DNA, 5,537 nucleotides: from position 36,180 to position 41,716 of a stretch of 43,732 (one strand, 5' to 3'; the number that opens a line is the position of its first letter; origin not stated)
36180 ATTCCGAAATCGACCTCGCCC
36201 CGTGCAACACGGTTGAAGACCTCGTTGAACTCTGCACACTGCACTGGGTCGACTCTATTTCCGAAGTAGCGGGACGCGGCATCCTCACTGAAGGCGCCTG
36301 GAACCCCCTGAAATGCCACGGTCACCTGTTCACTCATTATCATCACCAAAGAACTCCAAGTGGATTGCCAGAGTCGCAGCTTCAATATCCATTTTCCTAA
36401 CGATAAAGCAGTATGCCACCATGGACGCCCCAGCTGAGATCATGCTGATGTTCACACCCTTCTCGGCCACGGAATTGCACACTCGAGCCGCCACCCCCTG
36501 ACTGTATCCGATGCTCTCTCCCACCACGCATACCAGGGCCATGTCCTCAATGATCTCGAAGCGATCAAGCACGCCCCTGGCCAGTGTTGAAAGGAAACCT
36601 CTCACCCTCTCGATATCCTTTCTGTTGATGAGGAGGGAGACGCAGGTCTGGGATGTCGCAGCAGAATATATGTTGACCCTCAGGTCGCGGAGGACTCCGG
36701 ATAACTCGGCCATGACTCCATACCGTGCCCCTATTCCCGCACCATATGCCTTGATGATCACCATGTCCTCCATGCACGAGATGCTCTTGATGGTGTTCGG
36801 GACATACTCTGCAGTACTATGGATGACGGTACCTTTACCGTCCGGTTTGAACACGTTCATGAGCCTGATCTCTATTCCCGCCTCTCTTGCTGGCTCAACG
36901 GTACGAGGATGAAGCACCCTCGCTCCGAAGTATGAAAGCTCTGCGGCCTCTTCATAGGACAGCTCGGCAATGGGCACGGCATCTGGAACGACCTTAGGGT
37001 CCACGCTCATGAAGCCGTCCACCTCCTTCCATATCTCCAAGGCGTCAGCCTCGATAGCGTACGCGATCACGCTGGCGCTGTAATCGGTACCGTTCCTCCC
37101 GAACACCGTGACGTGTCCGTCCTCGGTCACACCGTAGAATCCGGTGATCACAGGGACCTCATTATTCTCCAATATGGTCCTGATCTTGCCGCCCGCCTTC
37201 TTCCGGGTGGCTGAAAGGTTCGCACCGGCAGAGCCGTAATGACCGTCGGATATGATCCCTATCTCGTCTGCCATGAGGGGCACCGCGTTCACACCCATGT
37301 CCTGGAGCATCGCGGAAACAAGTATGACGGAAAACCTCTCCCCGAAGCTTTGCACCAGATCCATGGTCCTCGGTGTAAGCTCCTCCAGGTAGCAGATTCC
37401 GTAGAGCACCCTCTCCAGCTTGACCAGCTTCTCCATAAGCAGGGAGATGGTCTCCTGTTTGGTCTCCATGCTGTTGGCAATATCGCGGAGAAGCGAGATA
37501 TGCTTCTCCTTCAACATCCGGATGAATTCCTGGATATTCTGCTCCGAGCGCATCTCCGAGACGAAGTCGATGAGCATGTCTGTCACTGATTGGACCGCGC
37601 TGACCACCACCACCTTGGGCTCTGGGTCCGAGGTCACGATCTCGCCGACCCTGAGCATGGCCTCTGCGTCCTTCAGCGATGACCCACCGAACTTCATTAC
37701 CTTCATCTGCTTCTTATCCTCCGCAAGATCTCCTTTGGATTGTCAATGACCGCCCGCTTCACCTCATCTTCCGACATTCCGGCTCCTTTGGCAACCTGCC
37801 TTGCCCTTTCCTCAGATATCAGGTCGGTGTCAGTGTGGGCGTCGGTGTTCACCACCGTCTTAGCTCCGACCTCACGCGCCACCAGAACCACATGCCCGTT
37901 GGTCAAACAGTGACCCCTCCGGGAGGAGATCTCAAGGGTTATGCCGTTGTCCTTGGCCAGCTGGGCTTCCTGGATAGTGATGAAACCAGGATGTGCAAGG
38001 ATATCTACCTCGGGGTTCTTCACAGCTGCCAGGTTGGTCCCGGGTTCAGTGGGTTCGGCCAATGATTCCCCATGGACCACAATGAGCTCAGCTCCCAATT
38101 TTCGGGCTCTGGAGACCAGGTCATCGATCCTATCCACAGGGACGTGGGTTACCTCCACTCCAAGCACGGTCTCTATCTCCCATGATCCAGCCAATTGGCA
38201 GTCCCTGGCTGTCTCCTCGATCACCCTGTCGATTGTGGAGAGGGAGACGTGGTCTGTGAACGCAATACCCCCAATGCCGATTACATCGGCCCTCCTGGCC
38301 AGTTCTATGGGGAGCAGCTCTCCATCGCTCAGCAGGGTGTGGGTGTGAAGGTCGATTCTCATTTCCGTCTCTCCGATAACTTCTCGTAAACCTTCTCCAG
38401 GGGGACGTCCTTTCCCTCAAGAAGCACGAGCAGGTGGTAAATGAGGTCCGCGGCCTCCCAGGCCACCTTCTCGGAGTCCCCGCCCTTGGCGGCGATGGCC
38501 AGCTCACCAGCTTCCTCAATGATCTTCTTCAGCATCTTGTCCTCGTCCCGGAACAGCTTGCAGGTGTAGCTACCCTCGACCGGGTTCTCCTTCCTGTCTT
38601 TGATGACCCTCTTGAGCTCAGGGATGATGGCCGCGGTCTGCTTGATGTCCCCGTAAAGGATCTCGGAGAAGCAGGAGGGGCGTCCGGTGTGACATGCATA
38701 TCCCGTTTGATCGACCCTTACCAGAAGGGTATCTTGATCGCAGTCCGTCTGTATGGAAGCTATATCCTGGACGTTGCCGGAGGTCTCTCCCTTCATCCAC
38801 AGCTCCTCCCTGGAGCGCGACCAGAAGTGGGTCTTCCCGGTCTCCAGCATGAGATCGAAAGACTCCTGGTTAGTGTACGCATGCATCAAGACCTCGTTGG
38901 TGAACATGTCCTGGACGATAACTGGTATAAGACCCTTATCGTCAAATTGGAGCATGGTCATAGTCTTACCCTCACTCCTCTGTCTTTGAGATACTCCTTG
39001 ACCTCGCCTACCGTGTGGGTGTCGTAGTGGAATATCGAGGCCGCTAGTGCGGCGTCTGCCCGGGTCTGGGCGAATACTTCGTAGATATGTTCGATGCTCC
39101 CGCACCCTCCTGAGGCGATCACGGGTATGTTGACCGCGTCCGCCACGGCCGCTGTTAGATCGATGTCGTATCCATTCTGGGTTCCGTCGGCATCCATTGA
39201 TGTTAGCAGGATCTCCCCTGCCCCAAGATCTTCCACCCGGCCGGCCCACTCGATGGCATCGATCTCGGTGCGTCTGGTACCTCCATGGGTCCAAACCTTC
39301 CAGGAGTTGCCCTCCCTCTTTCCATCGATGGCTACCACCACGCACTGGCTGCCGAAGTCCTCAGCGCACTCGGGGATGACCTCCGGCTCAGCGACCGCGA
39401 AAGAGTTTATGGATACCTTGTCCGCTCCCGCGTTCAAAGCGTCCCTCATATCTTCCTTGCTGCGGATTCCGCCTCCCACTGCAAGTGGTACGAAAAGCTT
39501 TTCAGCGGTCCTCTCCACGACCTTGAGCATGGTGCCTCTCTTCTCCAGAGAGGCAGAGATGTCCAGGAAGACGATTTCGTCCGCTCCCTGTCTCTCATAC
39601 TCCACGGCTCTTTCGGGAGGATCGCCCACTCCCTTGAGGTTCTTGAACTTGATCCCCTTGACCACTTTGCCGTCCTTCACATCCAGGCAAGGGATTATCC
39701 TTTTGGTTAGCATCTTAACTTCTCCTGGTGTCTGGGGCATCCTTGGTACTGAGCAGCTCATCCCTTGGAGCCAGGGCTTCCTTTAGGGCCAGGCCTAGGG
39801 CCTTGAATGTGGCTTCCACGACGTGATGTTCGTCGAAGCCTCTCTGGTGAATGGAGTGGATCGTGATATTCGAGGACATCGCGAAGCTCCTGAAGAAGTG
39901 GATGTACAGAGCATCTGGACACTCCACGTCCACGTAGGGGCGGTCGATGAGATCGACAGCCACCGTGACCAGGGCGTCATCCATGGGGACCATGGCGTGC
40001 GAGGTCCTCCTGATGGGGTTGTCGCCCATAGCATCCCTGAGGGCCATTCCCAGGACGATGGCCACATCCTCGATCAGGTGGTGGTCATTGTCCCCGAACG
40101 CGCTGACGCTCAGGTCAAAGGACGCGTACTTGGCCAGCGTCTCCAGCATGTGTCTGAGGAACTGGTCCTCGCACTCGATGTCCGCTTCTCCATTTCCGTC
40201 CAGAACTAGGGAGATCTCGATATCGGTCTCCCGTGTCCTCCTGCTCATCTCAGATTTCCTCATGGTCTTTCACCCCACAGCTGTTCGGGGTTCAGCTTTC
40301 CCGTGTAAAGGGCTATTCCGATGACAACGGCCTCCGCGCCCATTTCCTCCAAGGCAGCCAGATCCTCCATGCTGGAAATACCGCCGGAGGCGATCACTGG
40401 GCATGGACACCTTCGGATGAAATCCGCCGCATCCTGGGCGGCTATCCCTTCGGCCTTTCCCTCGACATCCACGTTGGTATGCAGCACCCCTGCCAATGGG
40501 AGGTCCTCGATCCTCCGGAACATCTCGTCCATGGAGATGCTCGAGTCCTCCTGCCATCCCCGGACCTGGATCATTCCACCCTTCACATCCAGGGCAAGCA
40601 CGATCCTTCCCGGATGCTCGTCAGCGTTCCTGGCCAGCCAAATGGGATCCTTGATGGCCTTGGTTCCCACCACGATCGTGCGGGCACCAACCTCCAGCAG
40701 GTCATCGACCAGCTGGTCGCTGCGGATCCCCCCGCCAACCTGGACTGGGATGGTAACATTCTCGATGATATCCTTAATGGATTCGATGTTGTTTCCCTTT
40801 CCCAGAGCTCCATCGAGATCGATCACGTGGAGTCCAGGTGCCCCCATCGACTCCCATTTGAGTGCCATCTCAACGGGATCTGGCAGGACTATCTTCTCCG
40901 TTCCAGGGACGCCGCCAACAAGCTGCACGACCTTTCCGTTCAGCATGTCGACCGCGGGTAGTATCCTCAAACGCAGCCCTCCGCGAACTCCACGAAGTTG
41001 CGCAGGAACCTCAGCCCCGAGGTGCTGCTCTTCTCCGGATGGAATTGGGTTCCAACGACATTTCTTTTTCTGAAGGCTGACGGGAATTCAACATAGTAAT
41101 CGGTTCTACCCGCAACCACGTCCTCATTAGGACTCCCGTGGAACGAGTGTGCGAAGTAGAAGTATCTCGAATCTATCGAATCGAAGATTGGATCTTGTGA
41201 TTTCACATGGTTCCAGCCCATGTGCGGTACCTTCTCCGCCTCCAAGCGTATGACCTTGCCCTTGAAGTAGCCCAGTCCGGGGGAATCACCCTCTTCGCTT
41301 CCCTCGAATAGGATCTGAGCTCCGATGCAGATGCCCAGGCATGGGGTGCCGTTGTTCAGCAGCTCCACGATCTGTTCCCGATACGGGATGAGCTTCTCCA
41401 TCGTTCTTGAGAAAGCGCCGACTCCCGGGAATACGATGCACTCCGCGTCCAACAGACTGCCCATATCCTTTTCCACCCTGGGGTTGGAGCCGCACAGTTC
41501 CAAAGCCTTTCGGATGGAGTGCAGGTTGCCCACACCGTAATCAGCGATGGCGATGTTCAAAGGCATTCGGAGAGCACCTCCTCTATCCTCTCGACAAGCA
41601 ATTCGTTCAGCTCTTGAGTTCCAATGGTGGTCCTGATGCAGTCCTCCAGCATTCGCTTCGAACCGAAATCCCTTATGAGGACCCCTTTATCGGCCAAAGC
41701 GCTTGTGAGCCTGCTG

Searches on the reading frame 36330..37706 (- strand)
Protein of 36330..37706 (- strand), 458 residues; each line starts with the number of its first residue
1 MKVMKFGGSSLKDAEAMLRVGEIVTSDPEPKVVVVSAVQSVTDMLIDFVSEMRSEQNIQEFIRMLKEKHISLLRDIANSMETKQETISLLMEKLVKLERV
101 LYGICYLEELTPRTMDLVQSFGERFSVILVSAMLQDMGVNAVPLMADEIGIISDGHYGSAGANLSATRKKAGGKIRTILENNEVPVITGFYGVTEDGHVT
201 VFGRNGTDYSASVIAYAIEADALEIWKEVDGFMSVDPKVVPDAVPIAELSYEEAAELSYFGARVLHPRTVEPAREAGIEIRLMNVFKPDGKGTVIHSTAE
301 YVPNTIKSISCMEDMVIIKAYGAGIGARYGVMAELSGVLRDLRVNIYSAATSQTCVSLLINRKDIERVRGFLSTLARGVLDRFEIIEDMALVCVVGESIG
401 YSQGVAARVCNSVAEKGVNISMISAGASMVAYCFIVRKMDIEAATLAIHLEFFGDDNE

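Call 19: search_protein_families(library=pfam, proteins=[window:36330-37706:-], max_evalue=0.01)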
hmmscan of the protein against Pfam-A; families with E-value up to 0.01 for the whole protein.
window:36330-37706:- (458 aa): 4 families
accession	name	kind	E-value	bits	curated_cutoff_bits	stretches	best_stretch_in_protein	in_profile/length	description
PF00696.33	AA_kinase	-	5.2e-46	157.7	24.9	1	2-284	3-234/234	Amino acid kinase family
PF22468.2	ACT_9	-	3.6e-19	68.7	27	2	392-452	1-61/61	ACT domain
PF13840.12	ACT_7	-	3.9e-11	43.1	27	2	313-368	4-59/65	ACT domain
PF01842.31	ACT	-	1.5e-05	25.1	27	0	404-436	12-49/66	ACT domain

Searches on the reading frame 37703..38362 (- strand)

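Call 19: search_protein_families(library=pfam, proteins=[window:37703-38362:-], max_evalue=0.01)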
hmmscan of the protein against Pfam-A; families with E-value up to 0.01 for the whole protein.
window:37703-38362:- (219 aa): 2 families
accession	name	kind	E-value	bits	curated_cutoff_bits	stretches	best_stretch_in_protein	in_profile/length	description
PF02811.25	PHP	-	5.1e-08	33.9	26.4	1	4-91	1-71/164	PHP domain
PF01876.22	RNase_P_p30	-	8e-05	22.6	35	1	102-205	94-211/214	RNase P subunit p30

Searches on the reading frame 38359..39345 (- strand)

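Call 19: search_protein_families(library=pfam, proteins=[window:38359-39345:-], max_evalue=0.01)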
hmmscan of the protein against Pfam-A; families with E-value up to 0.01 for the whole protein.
window:38359-39345:- (328 aa): 3 families
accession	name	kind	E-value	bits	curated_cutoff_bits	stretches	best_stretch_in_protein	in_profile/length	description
PF01502.23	PRA-CH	-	1.5e-33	114.9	27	1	154-226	1-73/74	Phosphoribosyl-AMP cyclohydrolase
PF01503.22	PRA-PH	-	2e-24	86.2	21.3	1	242-326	2-85/86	Phosphoribosyl-ATP pyrophosphohydrolase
PF03819.22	MazG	-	0.00012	22.7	22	1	268-325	3-68/74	MazG nucleotide pyrophosphohydrolase domain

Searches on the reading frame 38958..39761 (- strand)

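Call 19: search_protein_families(library=pfam, proteins=[window:38958-39761:-], max_evalue=0.01)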
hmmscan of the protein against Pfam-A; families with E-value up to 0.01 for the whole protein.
window:38958-39761:- (267 aa): 9 families
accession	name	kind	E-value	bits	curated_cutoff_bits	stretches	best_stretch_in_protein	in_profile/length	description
PF00977.27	His_biosynth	-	2.6e-84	282.7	23.6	1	21-248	1-226/228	Histidine biosynthesis protein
PF03060.21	NMO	-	3.7e-08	33.6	28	1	137-233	113-215/331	Nitronate monooxygenase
PF01207.24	Dus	-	1.1e-06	28.5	20.4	1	163-241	134-214/311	Dihydrouridine synthase (Dus)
PF04309.18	G3P_antiterm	-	9.1e-06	25.6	27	1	76-119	125-168/173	Glycerol-3-phosphate responsive antiterminator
PF02581.23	TMP-TENI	-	1.2e-05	25.2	27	0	50-118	106-176/180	Thiamine monophosphate synthase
PF00478.31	IMPDH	-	4.3e-05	23.1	25.6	0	80-120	197-237/345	IMP dehydrogenase / GMP reductase domain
PF05690.20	ThiG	-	0.0011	18.8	23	0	82-136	167-220/247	Thiazole biosynthesis protein ThiG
PF01180.27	DHO_dh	-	0.0051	16.5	27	0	79-129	227-280/291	Dihydroorotate dehydrogenase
PF01884.23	PcrB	-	0.0069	16.3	23.9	0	63-117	156-206/226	PcrB family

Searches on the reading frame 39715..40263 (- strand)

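Call 19: search_protein_families(library=pfam, proteins=[window:39715-40263:-], max_evalue=0.01)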
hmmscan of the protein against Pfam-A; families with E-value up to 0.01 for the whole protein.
window:39715-40263:- (182 aa): 1 family
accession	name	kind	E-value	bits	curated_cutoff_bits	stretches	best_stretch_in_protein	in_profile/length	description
PF00475.24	IGPD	-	4.2e-38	131.1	27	1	34-160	4-144/144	Imidazoleglycerol-phosphate dehydratase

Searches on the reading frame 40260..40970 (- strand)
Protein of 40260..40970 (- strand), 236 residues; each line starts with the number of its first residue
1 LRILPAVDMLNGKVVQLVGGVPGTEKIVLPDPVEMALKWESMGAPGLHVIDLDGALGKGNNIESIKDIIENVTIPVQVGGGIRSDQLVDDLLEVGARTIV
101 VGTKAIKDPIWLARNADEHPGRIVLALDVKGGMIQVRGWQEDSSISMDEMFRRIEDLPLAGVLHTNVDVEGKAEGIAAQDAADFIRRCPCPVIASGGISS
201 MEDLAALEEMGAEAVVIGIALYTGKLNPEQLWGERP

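Call 19: search_protein_families(library=pfam, proteins=[window:40260-40970:-], max_evalue=0.01)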
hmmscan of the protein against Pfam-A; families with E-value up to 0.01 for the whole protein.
window:40260-40970:- (236 aa): 13 families
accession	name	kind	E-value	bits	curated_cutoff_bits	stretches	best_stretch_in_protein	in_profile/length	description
PF00977.27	His_biosynth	-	5.2e-67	226.1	23.6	1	2-226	1-227/228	Histidine biosynthesis protein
PF01207.24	Dus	-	3e-09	36.9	20.4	1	60-114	171-226/311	Dihydrouridine synthase (Dus)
PF03060.21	NMO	-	4.6e-08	33.3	28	1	180-221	190-225/331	Nitronate monooxygenase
PF05690.20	ThiG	-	5.1e-07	29.7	23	0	59-114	158-218/247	Thiazole biosynthesis protein ThiG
PF01180.27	DHO_dh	-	4.3e-06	26.6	27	0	190-227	241-279/291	Dihydroorotate dehydrogenase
PF00478.31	IMPDH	-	1.6e-05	24.5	25.6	1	171-221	189-239/345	IMP dehydrogenase / GMP reductase domain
PF02581.23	TMP-TENI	-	5.5e-05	23.1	27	0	61-101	137-176/180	Thiamine monophosphate synthase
PF00290.26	Trp_syntA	-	0.00094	18.6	27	0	64-108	189-232/259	Tryptophan synthase alpha chain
PF04309.18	G3P_antiterm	-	0.0013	18.7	27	0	64-104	130-170/173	Glycerol-3-phosphate responsive antiterminator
PF04131.20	NanE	-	0.0021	17.7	27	0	189-221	144-176/192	Putative N-acetylmannosamine-6-phosphate epimerase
PF00218.27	IGPS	-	0.0024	17.5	27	0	191-223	211-243/254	Indole-3-glycerol phosphate synthase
PF13714.12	PEP_mutase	-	0.0067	16.5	31.5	0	60-107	180-226/240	Phosphoenolpyruvate phosphomutase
PF01791.15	DeoC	-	0.0086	16.2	23.8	0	181-215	182-216/229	DeoC/LacD family aldolase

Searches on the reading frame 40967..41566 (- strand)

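Call 19: search_protein_families(library=pfam, proteins=[window:40967-41566:-], max_evalue=0.01)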
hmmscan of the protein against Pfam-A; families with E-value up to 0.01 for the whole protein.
window:40967-41566:- (199 aa): 4 families
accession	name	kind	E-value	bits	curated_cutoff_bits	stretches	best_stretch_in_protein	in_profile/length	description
PF00117.34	GATase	-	2.8e-18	66.7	22.8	1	8-192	3-187/190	Glutamine amidotransferase class-I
PF01174.25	SNO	-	4.8e-05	23.7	27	0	14-107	7-102/188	SNO glutamine amidotransferase family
PF07722.19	Peptidase_C26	-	0.00041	20.6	20.5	0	67-86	99-118/219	Peptidase C26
PF07685.20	GATase_3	-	0.00041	20.5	27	1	40-131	40-133/196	CobB/CobQ-like glutamine amidotransferase domain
